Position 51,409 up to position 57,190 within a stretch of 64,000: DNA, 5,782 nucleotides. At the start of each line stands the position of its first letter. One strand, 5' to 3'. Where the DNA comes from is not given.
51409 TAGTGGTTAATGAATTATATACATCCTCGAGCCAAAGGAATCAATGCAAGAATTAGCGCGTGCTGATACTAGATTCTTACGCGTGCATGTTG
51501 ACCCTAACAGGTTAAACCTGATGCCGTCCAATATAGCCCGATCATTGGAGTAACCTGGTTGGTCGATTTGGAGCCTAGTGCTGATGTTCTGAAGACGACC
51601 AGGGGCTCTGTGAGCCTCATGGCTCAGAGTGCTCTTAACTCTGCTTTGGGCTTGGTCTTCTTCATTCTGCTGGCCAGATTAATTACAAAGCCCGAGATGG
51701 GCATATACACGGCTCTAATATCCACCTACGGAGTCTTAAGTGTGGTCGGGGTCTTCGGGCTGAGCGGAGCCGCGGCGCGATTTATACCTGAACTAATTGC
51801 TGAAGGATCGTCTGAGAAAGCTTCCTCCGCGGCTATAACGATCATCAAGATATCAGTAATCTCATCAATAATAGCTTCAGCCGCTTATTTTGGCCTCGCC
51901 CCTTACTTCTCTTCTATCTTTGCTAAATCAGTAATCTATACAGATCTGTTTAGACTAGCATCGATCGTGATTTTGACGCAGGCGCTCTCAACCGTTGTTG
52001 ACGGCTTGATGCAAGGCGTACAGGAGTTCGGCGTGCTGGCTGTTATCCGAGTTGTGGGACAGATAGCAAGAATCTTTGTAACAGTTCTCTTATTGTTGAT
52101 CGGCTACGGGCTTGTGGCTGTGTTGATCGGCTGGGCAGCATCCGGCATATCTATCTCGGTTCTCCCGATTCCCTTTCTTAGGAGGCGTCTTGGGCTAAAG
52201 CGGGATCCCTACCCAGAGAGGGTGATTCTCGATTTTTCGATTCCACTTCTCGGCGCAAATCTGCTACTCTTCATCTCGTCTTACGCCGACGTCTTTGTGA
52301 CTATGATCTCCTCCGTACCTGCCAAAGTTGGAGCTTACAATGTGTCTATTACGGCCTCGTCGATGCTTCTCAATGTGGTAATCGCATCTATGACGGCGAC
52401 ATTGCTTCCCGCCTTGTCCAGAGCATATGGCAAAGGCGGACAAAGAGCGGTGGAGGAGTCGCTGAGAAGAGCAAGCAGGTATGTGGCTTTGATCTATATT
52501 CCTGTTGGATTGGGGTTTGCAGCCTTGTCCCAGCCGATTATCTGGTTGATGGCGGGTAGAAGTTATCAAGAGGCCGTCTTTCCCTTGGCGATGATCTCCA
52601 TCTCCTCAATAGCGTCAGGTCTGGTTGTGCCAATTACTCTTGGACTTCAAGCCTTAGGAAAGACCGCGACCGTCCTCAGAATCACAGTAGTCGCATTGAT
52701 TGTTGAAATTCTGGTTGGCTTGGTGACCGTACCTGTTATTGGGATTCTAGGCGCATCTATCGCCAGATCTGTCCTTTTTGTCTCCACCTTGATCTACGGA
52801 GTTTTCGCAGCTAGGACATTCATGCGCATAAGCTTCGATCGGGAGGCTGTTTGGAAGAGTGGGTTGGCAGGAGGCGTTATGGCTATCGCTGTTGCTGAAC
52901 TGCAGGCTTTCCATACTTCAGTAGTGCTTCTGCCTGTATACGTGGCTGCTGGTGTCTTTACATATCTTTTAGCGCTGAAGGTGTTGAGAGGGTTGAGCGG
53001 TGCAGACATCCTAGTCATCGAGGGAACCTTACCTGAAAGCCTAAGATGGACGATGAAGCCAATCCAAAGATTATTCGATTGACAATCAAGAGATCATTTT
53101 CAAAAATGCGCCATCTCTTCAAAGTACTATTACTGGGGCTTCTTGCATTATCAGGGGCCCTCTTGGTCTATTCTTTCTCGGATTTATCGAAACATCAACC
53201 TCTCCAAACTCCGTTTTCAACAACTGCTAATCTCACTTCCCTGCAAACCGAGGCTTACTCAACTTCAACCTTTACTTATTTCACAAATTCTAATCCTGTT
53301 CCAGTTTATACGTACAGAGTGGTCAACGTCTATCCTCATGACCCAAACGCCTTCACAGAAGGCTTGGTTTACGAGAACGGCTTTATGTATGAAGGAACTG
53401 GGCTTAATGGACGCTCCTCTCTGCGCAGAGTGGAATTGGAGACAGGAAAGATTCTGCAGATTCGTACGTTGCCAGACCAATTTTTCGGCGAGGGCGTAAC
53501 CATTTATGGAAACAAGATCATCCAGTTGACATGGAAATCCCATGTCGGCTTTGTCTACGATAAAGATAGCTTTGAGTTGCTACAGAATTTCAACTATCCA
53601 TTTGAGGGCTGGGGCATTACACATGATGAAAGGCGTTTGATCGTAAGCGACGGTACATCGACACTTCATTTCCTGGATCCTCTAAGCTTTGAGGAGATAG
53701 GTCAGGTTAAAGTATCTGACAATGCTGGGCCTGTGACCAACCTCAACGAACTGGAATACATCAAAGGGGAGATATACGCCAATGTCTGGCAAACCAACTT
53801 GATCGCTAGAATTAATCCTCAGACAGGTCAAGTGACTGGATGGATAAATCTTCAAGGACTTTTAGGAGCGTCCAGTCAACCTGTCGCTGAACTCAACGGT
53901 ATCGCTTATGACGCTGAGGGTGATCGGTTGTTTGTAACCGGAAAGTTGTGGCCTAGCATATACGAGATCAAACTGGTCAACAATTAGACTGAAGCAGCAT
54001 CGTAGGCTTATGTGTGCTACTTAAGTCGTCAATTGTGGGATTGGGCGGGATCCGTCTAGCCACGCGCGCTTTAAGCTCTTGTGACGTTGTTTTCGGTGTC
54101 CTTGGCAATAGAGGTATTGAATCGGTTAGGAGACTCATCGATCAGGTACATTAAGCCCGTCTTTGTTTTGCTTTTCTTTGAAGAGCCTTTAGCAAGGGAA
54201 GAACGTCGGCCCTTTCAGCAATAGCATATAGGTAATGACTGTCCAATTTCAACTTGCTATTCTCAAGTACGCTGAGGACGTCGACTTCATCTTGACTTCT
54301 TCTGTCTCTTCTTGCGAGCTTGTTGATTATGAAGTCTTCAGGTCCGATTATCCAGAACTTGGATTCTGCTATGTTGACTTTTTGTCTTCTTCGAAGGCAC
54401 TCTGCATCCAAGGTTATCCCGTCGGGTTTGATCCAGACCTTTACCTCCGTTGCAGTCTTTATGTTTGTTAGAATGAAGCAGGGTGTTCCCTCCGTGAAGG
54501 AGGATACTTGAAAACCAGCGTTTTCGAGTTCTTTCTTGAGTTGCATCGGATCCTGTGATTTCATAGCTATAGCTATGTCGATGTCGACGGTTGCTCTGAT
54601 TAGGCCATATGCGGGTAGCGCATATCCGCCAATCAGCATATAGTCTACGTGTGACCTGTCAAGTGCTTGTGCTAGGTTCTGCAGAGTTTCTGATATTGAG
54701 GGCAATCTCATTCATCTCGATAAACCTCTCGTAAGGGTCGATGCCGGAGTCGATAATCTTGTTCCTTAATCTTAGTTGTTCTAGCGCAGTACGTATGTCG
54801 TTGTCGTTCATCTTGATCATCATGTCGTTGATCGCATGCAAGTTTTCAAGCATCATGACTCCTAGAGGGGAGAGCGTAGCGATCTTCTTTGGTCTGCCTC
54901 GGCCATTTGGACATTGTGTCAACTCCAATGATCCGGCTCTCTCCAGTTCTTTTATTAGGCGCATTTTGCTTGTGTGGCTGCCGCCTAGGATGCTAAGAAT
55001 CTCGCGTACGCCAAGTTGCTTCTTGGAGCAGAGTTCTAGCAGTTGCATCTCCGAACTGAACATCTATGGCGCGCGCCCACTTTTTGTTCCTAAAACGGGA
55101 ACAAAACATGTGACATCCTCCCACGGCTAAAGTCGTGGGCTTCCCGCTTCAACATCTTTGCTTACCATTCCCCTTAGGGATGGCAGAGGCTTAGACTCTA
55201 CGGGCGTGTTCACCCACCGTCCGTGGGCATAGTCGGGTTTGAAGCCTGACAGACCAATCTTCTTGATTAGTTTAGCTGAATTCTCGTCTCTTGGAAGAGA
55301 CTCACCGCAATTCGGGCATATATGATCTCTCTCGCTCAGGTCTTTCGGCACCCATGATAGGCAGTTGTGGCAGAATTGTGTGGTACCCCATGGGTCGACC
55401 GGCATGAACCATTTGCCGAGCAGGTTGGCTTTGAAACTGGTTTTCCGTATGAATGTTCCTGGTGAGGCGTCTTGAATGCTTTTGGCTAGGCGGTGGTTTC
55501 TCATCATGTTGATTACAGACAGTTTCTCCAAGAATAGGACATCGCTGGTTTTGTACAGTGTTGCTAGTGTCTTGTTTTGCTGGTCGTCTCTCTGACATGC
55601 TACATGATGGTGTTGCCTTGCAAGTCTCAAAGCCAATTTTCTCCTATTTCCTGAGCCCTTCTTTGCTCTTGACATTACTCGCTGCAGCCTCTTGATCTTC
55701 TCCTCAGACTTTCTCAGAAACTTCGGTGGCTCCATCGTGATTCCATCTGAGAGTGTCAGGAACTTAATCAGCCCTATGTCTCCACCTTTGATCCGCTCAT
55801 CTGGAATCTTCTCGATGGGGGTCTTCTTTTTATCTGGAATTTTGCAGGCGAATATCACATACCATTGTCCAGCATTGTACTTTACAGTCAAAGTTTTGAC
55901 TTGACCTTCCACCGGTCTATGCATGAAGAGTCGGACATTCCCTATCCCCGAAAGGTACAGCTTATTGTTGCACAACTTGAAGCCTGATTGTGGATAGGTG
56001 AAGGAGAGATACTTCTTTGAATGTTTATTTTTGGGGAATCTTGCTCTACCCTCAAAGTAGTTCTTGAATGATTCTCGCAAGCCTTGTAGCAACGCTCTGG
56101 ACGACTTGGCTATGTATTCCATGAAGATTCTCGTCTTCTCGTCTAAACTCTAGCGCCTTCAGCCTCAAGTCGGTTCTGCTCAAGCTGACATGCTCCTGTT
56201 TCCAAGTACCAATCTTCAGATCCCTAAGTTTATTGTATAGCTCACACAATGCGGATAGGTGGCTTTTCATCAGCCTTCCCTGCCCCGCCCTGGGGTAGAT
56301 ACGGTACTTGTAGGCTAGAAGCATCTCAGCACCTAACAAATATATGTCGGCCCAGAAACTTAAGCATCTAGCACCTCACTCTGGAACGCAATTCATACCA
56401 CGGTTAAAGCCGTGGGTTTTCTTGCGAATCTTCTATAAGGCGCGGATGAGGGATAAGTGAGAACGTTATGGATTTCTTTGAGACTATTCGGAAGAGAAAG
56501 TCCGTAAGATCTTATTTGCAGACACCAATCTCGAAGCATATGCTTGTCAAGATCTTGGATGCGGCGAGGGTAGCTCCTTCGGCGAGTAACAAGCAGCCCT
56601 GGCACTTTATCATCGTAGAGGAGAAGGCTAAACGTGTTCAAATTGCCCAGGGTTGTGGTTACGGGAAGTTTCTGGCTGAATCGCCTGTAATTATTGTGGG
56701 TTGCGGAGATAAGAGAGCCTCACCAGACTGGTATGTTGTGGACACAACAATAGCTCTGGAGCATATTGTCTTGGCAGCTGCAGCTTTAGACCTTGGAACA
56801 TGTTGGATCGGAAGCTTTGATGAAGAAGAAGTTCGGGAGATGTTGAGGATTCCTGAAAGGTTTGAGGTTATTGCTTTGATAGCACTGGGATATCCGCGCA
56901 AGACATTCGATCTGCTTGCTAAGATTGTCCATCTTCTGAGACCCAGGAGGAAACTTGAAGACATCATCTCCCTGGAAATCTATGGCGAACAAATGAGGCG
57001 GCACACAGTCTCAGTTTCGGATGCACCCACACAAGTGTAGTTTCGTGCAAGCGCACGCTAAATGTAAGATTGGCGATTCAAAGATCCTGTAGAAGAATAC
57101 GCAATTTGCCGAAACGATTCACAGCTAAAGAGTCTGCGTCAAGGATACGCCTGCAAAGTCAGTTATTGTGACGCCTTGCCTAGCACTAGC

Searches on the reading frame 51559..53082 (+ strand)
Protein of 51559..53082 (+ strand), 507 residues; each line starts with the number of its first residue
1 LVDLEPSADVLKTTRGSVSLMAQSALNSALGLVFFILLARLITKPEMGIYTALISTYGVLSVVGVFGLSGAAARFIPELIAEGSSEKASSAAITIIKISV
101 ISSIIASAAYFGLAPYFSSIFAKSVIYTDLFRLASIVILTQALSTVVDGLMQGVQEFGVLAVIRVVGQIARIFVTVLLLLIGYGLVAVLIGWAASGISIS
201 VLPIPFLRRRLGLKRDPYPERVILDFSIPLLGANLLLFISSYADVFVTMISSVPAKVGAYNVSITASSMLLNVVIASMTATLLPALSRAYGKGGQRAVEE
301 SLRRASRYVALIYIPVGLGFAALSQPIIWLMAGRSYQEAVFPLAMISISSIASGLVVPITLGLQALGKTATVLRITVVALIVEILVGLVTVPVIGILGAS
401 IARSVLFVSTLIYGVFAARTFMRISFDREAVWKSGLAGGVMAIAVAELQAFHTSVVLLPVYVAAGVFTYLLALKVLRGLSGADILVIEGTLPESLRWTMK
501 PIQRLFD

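Call 9: search_protein_families(library=pfam, proteins=[window:51559-53082:+], max_evalue=0.01)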
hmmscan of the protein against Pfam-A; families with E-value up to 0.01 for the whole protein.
window:51559-53082:+ (507 aa): 4 families
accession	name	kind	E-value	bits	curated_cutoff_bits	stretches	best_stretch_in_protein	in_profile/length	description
PF13440.11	Polysacc_synt_3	-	1.3e-29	103.9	23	1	37-340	1-292/293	Polysaccharide biosynthesis protein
PF01943.22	Polysacc_synt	-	6.6e-20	72.1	28.2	1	15-288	3-272/274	Polysaccharide biosynthesis protein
PF03023.19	MurJ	-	5.6e-11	42.2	27.4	1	74-458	36-437/451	Lipid II flippase MurJ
PF01554.23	MatE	-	3.6e-09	37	24.9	2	229-387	1-159/161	MatE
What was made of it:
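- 51559..53082 (+): Wzx/MurJ-type flippase. Polysacc_synt_3 E=1e-29, MurJ E=6e-11 (call 9).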

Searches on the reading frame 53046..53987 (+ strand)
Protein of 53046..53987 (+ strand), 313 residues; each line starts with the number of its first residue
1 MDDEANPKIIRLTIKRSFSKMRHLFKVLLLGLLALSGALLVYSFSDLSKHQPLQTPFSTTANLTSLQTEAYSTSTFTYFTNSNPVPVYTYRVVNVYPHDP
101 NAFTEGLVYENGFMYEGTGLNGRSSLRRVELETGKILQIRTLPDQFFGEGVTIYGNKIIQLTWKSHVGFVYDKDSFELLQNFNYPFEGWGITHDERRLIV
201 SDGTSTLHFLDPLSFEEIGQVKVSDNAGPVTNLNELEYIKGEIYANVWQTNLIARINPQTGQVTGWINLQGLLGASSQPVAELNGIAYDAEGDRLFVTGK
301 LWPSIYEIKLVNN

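Call 9: search_protein_families(library=pfam, proteins=[window:53046-53987:+], max_evalue=0.01)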
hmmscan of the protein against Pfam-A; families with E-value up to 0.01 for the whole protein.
window:53046-53987:+ (313 aa): 2 families
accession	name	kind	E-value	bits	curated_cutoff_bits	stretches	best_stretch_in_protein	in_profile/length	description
PF05096.18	Glu_cyclase_2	-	2e-96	322.7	22.3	1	80-310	17-249/249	Glutamine cyclotransferase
PF21959.2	DUF6923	-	4.9e-05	23.7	27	1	207-266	111-167/234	Repeat of unknown function (DUF6923)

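Call 12: find_encoding_contigs(protein=window:53046-53987:+, flank=10000, max_places=6)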
Protein window:53046-53987:+ (313 aa): no gene with exactly this product is on record in the collection.

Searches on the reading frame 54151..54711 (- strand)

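Call 8: search_protein_families(library=pfam, proteins=[window:54151-54711:-], max_evalue=0.01)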
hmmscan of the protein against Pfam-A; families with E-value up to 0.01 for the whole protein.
window:54151-54711:- (186 aa): 3 families
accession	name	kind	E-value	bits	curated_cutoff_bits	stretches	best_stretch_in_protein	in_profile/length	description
PF09970.15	DUF2204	-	1.6e-09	38.1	20.3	1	8-160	3-159/181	Nucleotidyl transferase of unknown function (DUF2204)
PF19502.5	DUF6036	-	2e-08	34.6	23.6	1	2-148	2-118/164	Nucleotidyltransferase of unknown function (DUF6036)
PF10706.15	Aminoglyc_resit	-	0.0097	16.5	21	0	10-70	2-62/149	Aminoglycoside-2''-adenylyltransferase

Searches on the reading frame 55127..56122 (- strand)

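Call 8: search_protein_families(library=pfam, proteins=[window:55127-56122:-], max_evalue=0.01)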
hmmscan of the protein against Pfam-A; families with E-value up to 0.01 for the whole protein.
window:55127-56122:- (331 aa): 3 families
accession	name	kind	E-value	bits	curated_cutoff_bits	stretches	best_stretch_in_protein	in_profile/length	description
PF01385.25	OrfB_IS605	-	2e-16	60.7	30.5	1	113-209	20-119/120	Probable transposase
PF07282.18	Cas12f1-like_TNB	-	3.9e-12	46.6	26.3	1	222-286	2-60/60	Cas12f1-like, TNB domain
PF23580.1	Znf_XAF1_N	-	0.0016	18.3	27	0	250-260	7-17/30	XIAP-associated factor 1-like, N-terminal zinc finger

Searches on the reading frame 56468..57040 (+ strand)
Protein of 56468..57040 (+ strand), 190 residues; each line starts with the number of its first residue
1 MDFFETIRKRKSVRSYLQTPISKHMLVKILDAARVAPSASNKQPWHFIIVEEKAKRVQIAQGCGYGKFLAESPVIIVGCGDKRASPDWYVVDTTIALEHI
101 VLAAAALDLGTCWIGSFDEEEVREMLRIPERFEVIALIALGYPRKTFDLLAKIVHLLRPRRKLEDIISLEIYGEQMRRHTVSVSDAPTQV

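Call 8: search_protein_families(library=pfam, proteins=[window:56468-57040:+], max_evalue=0.01)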
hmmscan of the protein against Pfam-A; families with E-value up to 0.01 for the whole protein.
window:56468-57040:+ (190 aa): 2 families
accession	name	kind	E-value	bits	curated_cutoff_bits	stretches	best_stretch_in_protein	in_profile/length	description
PF00881.29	Nitroreductase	-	2.8e-32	112.7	23.5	2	7-61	1-55/167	Nitroreductase family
PF14512.11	TM1586_NiRdase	-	1.5e-21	77.5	27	3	97-188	88-172/215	Putative TM nitroreductase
